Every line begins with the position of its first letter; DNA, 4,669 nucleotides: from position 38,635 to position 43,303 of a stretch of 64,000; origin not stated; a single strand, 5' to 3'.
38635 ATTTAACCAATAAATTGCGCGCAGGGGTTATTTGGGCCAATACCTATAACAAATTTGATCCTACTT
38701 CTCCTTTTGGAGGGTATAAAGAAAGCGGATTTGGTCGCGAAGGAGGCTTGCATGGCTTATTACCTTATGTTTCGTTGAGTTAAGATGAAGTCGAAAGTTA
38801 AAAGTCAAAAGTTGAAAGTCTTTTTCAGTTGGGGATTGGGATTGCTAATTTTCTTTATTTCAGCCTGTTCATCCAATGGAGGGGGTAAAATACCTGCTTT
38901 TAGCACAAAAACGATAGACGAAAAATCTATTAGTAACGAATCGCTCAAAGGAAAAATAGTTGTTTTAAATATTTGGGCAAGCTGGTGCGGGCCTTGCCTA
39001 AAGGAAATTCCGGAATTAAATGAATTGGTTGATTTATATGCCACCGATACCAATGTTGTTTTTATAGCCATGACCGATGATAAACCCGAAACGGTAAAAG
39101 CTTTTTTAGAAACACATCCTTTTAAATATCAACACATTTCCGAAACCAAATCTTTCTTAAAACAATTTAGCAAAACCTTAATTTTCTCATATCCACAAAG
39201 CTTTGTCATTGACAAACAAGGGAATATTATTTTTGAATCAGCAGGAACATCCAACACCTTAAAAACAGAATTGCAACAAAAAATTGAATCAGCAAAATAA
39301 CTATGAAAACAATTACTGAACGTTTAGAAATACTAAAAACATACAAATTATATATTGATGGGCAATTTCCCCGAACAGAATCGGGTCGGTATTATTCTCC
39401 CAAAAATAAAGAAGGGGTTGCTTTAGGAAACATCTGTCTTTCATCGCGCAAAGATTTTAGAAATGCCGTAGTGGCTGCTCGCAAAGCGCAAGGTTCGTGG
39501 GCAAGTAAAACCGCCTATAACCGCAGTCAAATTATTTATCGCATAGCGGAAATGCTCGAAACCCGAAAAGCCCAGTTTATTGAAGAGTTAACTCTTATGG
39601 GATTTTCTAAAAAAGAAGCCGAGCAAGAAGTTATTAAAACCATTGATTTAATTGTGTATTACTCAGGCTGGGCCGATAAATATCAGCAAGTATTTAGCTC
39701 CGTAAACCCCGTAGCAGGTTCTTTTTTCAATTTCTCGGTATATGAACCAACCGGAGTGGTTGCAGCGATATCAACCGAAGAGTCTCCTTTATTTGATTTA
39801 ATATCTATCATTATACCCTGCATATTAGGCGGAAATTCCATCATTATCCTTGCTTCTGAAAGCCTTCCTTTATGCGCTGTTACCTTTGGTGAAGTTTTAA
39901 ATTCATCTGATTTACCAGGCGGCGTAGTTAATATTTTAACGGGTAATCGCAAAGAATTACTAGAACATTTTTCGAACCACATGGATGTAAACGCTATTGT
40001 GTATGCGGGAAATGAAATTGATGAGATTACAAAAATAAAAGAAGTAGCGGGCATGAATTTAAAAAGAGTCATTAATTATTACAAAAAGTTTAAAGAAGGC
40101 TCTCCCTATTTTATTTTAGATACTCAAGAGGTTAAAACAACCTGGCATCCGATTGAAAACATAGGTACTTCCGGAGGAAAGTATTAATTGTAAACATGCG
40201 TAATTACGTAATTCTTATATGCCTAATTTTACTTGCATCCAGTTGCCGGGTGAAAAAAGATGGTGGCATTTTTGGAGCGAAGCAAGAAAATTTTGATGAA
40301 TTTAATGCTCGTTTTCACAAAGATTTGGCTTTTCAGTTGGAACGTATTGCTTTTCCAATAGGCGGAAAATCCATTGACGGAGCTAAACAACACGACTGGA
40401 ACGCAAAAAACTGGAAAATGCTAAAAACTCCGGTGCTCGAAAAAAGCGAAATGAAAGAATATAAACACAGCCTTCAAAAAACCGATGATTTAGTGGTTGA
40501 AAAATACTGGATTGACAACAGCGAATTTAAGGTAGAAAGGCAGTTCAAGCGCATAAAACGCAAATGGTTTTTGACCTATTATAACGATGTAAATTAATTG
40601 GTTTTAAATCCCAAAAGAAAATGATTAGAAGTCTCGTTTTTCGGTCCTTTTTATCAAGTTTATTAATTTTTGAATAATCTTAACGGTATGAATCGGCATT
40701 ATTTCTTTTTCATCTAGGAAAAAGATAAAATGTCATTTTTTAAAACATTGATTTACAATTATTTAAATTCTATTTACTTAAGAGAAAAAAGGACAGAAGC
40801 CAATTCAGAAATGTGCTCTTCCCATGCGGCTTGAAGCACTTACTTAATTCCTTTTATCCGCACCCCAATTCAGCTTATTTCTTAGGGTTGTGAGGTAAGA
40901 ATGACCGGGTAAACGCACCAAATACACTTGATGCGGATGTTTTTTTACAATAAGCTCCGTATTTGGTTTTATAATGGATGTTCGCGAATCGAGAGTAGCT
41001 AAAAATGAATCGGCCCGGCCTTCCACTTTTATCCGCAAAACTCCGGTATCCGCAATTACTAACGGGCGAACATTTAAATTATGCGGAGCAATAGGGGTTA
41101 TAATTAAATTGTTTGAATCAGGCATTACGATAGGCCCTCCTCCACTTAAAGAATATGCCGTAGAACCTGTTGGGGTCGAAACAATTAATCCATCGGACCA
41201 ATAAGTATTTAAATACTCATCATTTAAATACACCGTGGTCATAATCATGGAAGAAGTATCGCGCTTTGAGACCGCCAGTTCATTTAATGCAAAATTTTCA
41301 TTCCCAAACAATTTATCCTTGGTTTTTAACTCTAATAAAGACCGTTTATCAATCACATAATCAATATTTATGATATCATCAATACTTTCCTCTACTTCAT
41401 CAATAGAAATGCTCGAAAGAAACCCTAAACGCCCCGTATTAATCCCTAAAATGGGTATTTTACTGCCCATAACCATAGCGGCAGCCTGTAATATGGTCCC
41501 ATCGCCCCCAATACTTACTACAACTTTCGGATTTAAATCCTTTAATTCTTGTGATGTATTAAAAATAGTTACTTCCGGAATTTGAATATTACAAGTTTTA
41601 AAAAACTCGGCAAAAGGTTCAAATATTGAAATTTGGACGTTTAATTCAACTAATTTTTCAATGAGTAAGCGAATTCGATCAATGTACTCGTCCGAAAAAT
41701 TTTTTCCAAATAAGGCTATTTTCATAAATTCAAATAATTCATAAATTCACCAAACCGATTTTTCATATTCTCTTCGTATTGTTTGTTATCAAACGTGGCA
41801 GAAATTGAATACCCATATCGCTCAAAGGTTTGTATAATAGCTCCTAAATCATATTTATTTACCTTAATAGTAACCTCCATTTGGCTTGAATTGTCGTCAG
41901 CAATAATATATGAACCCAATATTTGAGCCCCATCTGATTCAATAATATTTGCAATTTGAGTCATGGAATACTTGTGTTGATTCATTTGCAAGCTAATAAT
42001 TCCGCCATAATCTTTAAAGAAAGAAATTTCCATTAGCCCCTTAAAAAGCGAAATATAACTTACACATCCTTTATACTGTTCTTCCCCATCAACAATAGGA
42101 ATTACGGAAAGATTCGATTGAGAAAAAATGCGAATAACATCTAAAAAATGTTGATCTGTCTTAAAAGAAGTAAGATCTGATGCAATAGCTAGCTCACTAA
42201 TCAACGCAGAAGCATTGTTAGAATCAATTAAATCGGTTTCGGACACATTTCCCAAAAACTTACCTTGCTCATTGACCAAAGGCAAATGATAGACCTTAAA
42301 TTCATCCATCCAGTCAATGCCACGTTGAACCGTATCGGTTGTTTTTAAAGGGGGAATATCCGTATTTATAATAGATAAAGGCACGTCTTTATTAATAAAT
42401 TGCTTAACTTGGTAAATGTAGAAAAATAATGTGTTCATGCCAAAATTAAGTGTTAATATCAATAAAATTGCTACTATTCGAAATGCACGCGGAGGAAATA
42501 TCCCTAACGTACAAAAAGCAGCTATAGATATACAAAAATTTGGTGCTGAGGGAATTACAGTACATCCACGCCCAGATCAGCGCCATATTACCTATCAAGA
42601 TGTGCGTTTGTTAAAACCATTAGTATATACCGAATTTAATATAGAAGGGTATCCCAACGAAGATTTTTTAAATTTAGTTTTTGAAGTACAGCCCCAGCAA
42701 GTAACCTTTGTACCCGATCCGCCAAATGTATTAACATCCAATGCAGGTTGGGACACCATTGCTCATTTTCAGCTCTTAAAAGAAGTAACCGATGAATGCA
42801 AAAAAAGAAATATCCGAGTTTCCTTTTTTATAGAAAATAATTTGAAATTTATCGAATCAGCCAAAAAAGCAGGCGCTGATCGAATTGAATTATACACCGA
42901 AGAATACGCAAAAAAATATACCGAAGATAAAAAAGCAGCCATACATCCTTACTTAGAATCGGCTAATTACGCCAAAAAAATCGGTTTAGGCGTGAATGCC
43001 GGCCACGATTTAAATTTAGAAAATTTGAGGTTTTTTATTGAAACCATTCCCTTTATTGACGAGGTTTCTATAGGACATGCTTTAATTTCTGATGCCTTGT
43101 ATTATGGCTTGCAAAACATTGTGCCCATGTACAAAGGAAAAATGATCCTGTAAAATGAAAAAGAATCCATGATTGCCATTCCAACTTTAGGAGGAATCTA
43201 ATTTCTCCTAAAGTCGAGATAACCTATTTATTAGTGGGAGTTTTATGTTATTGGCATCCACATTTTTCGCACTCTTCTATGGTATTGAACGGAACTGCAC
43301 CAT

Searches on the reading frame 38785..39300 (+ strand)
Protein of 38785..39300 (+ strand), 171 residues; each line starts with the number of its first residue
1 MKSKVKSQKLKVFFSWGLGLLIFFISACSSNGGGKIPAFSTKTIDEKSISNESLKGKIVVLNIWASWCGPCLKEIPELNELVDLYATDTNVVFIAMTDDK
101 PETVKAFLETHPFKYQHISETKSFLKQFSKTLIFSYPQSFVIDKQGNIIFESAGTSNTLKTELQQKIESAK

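Call 38: search_protein_families(library=pfam, proteins=[window:38785-39300:+], max_evalue=0.00001)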
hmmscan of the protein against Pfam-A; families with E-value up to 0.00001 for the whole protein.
window:38785-39300:+ (171 aa): 4 families
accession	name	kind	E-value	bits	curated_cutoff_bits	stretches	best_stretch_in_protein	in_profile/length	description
PF08534.16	Redoxin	-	1.1e-21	77.6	26.6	1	33-158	3-139/148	Redoxin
PF00578.27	AhpC-TSA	-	7.2e-21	74.8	26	1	33-149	2-122/124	AhpC/TSA family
PF13905.12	Thioredoxin_8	-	2e-11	44.5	27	1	56-148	1-94/94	Thioredoxin-like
PF00085.26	Thioredoxin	-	8.5e-07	29.4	23.5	1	55-101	16-61/103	Thioredoxin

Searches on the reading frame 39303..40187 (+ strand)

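Call 38: search_protein_families(library=pfam, proteins=[window:39303-40187:+], max_evalue=0.00001)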
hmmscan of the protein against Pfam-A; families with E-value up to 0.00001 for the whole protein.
window:39303-40187:+ (294 aa): 1 family
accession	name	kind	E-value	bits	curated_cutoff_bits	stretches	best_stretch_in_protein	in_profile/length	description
PF00171.27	Aldedh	-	1.5e-37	129.7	23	1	37-256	16-232/461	Aldehyde dehydrogenase family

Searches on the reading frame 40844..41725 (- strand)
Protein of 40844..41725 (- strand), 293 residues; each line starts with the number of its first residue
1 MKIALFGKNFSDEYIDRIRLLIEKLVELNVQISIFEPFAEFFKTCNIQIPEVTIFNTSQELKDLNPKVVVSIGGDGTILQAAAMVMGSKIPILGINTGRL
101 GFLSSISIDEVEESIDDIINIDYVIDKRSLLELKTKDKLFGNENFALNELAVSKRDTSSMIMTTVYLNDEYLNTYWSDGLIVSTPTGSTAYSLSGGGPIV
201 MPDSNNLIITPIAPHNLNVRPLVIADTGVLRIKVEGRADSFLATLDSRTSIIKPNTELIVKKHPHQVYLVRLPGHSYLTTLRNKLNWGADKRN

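Call 38: search_protein_families(library=pfam, proteins=[window:40844-41725:-], max_evalue=0.00001)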
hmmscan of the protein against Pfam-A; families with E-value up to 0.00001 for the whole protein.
window:40844-41725:- (293 aa): 2 families
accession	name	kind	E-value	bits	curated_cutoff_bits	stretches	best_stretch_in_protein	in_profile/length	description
PF20143.4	NAD_kinase_C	-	7.1e-29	100.5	23.7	1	147-271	1-125/126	ATP-NAD kinase C-terminal domain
PF01513.26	NAD_kinase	-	7.3e-16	59.1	25.5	1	65-122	72-129/130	ATP-NAD kinase N-terminal domain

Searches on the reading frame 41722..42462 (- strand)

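Call 39: search_protein_families(library=pfam, proteins=[window:41722-42462:-], max_evalue=0.00001)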
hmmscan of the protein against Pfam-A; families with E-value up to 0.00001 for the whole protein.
window:41722-42462:- (246 aa): 1 family
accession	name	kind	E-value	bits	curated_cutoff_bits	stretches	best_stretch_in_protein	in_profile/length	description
PF00571.33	CBS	-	8.6e-11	42.4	24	0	31-80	4-53/57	CBS domain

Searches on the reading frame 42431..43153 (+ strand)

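Call 39: search_protein_families(library=pfam, proteins=[window:42431-43153:+], max_evalue=0.00001)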
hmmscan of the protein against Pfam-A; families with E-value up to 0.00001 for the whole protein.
window:42431-43153:+ (240 aa): 1 family
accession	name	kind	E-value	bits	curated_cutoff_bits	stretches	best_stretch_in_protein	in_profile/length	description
PF03740.19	PdxJ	-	2.9e-88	295.4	24.5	1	5-236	1-232/234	Pyridoxal phosphate biosynthesis protein PdxJ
